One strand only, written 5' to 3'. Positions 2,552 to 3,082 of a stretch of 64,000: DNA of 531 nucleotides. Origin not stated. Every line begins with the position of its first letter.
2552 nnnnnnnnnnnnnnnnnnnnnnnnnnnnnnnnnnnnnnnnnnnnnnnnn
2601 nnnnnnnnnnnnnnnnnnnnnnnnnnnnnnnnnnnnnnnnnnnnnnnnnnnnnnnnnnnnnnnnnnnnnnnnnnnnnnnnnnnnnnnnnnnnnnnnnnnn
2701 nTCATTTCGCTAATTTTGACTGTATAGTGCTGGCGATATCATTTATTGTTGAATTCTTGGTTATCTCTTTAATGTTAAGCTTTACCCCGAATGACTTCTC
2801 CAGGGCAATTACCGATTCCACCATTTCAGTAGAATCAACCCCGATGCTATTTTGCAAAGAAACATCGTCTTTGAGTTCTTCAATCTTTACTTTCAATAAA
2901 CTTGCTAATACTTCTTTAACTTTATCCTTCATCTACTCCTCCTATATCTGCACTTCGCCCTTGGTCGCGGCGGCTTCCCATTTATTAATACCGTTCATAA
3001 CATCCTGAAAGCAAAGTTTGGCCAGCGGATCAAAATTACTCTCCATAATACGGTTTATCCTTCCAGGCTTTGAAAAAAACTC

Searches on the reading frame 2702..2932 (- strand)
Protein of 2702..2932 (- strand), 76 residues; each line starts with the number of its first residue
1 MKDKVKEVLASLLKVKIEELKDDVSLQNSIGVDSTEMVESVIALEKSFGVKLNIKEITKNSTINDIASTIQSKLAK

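Call 9: search_protein_families(library=ncbifam, proteins=[window:2702-2932:-], max_evalue=0.001)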
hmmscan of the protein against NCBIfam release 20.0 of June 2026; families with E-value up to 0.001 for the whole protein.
window:2702-2932:- (76 aa): 14 families
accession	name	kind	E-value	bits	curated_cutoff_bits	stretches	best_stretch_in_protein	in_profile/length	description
NF002148.0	PRK00982.1-2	subfamily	5.8e-12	45.3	71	1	2-73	6-77/79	acyl carrier protein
NF006031.0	PRK08172.1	equivalog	1e-09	38.9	76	1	3-74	7-78/82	acyl carrier protein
NF002149.0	PRK00982.1-3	equivalog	1.8e-09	37.4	106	1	2-71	5-74/78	acyl carrier protein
NF002150.0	PRK00982.1-4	subfamily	1.9e-08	34.5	66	1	3-73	8-78/80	acyl carrier protein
NF002151.0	PRK00982.1-5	equivalog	1.9e-08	34.3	92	1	2-72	5-75/78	acyl carrier protein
NF004533.0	PRK05883.1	equivalog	8.4e-08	32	72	1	3-74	26-97/100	acyl carrier protein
TIGR00517.1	acyl_carrier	equivalog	1.2e-07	31.5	70.45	1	3-73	6-76/77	acyl carrier protein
NF058660.1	cispen_ACP_AmcB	equivalog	1.8e-07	31.2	80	1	2-72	3-77/80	cispentacin biosynthesis acyl carrier protein AmcB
NF009104.0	PRK12449.1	equivalog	2.1e-06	27.5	70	1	13-74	14-79/80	acyl carrier protein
NF002147.0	PRK00982.1-1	equivalog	5e-06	26.3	84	1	5-73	12-80/83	acyl carrier protein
NF003757.0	PRK05350.1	equivalog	6.3e-06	26.3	65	1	3-75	9-81/83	acyl carrier protein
NF005079.0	PRK06508.1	equivalog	8e-06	26.2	83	1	3-60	6-63/93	acyl carrier protein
NF005480.0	PRK07081.1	equivalog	9.9e-05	22.2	72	1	1-71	1-74/83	acyl carrier protein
NF040636.1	AcpM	exception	0.00021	21.2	146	1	8-72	13-77/93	meromycolate extension acyl carrier protein AcpM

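Call 15: search_protein_families(library=pfam, proteins=[window:2702-2932:-], max_evalue=0.1)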
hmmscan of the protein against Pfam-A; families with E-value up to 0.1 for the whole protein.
window:2702-2932:- (76 aa): 5 families
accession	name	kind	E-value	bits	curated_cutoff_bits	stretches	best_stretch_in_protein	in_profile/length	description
PF00550.31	PP-binding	-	1e-11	45.4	20.8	1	3-69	1-66/67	Phosphopantetheine attachment site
PF23297.2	ACP_SdgA_C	-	0.01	16.4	27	1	2-75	12-84/95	Highly reducing polyketide synthase sdgA, C-terminal ACP domain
PF10635.14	DisA-linker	-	0.016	15.5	25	0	3-35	106-138/142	DisA bacterial checkpoint controller linker region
PF17522.7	DUF5446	-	0.046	14.3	26.2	1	36-75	16-55/72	Family of unknown function (DUF5446)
PF19129.5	DUF5812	-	0.058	14.1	25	1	25-64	27-66/140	Family of unknown function (DUF5812)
